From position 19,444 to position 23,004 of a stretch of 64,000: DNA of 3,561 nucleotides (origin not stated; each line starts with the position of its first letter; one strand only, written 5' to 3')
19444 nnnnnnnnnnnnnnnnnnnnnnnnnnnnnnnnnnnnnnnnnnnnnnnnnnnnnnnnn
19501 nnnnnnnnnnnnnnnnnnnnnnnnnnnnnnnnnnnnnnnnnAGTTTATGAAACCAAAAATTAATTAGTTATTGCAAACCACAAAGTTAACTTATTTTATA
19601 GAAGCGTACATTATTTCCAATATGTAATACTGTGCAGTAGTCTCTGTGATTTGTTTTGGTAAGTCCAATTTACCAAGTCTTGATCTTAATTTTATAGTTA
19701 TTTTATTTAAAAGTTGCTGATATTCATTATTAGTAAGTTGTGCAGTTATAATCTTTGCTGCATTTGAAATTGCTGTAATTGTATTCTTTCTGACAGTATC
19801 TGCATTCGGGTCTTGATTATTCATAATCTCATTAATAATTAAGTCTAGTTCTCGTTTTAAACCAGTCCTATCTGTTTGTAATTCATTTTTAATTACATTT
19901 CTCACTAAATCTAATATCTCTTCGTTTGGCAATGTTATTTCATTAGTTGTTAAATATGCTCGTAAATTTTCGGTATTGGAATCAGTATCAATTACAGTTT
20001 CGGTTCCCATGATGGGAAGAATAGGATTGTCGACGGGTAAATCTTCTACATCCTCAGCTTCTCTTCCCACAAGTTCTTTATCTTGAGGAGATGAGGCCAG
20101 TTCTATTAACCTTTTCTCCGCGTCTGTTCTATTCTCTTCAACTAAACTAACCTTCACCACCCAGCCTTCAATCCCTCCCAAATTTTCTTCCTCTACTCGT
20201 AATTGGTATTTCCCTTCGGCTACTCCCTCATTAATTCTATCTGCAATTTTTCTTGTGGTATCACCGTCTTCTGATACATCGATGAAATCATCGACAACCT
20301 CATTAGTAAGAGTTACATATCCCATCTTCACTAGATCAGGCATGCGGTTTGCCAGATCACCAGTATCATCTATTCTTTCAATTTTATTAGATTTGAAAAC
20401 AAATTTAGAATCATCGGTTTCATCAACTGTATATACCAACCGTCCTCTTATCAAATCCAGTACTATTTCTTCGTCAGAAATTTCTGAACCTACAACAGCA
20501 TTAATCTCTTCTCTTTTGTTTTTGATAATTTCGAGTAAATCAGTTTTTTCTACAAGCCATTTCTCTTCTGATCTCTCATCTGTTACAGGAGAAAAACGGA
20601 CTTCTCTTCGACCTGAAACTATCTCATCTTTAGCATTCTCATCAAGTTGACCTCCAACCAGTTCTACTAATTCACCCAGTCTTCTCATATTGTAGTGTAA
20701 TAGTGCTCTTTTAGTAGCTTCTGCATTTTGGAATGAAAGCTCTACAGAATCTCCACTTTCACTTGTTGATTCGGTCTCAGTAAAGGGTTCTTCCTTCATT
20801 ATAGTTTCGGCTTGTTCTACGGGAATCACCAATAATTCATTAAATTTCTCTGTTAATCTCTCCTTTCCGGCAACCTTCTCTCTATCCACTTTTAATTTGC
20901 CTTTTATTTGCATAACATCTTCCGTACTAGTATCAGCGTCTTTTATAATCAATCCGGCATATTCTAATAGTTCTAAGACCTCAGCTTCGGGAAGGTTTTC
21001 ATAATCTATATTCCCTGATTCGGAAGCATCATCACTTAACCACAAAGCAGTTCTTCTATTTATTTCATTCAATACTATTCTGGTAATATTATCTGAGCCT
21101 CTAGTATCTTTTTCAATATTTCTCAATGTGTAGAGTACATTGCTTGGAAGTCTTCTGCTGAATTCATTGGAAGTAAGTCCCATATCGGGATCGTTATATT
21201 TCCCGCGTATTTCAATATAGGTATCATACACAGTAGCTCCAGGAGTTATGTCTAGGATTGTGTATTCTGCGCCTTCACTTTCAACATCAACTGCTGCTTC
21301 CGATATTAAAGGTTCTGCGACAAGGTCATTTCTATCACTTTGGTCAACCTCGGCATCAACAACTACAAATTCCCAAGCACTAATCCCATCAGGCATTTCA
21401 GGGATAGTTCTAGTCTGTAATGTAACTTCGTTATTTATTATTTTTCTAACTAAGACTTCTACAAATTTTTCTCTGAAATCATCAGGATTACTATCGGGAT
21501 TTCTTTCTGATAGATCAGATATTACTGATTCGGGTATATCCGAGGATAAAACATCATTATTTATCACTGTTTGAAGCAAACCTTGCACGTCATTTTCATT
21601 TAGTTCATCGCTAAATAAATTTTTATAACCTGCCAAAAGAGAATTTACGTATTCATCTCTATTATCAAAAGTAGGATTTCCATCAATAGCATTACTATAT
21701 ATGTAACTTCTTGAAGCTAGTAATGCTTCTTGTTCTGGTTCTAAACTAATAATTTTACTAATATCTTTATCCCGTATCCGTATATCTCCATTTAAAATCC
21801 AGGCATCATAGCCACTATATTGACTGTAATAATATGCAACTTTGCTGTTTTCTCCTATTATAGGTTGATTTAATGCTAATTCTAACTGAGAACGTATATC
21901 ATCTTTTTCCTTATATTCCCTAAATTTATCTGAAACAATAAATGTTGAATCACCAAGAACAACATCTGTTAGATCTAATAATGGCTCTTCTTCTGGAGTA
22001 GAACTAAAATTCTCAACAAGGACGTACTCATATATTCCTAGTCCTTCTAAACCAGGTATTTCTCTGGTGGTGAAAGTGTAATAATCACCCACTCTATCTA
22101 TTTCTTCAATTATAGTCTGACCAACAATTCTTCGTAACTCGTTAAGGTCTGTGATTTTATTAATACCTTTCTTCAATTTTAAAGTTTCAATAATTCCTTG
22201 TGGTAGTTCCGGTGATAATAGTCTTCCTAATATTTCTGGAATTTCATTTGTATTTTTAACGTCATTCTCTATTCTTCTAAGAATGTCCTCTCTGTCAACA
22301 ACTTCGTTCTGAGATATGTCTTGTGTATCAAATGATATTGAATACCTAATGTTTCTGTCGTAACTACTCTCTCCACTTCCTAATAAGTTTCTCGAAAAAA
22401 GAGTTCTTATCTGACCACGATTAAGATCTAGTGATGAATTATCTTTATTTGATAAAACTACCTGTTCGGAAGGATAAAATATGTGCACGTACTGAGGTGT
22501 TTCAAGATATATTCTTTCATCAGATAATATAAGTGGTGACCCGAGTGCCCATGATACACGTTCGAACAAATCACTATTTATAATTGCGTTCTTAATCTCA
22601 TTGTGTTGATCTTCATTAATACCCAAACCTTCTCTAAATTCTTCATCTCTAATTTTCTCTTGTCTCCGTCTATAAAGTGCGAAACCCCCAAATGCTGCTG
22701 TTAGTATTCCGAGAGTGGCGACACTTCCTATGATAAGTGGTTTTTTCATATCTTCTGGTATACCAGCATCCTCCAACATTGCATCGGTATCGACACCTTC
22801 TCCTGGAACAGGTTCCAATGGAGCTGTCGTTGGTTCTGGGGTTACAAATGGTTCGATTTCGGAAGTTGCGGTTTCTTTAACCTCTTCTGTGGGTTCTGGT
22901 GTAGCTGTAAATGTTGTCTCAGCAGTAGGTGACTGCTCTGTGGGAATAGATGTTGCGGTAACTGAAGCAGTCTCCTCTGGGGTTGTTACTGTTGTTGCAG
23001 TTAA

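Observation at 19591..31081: About 15.8 kb operon: 106-aa ORF, then a 3726-aa bitopic giant protein, then the MutS-like tandem ATPase, abutting a tRNA-Leu locus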

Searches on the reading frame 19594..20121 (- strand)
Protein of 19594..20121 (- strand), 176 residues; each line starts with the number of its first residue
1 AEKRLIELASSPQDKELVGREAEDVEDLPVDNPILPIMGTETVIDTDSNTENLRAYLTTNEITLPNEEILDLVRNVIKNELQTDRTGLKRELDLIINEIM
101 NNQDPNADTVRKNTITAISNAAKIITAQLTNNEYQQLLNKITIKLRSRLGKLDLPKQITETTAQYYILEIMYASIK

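Call 90: predict_structure(protein=window:19594-20121:-)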
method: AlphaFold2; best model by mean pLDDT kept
length: 176 residues; sequences in the alignment: 1
mean_pLDDT: 48.8   pTM: 0.34
mean pLDDT of the five models: 48.8, 41.4, 41.1, 39.6, 38.3
residues with pLDDT >= 90: 0; 70-90: 4; 50-70: 76; < 50: 96
segments of 3 or more residues with pLDDT < 50: 1-24, 26-69, 149-176
pLDDT, mean of each block of 10 residues (from residue 1): 35 40 43 33 34 42 43 57 58 65 66 58 63 62 54 42 43 34
secondary structure, 60 per line:
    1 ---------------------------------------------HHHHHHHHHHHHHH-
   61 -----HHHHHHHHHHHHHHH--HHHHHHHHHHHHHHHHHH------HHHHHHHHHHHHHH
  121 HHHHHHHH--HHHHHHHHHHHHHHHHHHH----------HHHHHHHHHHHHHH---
elements in order: H46-59 H66-80 H83-100 H107-128 H131-149 H160-173

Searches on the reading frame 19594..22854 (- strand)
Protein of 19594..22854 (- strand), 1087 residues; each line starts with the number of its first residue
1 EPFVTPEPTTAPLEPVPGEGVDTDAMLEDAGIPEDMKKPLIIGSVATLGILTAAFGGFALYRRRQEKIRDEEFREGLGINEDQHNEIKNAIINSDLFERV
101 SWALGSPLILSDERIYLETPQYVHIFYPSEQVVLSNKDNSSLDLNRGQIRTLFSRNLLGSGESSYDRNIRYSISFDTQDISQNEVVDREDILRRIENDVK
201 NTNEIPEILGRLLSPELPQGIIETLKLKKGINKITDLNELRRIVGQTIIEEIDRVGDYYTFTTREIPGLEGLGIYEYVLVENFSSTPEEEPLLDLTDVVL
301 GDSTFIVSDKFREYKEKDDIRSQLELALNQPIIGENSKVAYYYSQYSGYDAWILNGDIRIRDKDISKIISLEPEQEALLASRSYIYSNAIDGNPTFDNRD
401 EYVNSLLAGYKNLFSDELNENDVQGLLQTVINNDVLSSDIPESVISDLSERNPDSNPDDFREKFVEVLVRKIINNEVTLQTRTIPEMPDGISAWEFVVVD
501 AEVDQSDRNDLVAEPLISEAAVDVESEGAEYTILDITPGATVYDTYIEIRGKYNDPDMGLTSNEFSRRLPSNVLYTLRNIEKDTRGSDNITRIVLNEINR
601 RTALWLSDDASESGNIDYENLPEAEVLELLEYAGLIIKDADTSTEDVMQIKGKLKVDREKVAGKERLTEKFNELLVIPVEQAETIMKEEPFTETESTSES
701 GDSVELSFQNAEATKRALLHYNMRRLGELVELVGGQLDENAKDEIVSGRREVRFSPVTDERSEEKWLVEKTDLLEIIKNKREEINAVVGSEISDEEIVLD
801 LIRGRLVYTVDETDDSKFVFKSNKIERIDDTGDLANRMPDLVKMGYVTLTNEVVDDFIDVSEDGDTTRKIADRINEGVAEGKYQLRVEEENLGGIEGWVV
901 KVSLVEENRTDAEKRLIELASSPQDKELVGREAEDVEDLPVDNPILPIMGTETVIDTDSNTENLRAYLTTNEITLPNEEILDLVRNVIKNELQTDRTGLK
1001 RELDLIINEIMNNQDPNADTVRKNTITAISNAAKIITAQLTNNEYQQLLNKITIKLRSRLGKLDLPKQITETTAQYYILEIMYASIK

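Call 27: find_homologous_proteins(query=window:19594-22854:-)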
Query window:19594-22854:- (1087 aa): 1 proteins with E <= 0.001 among 8000 candidates.
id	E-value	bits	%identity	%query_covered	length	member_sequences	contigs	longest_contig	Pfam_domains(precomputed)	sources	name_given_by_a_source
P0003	0.0e+0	2349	100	100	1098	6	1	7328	-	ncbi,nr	ncbi:MAG TPA: hypothetical protein PKU78_01620, partial [Candidatus Dojkabacteria bacterium]|nr:hypo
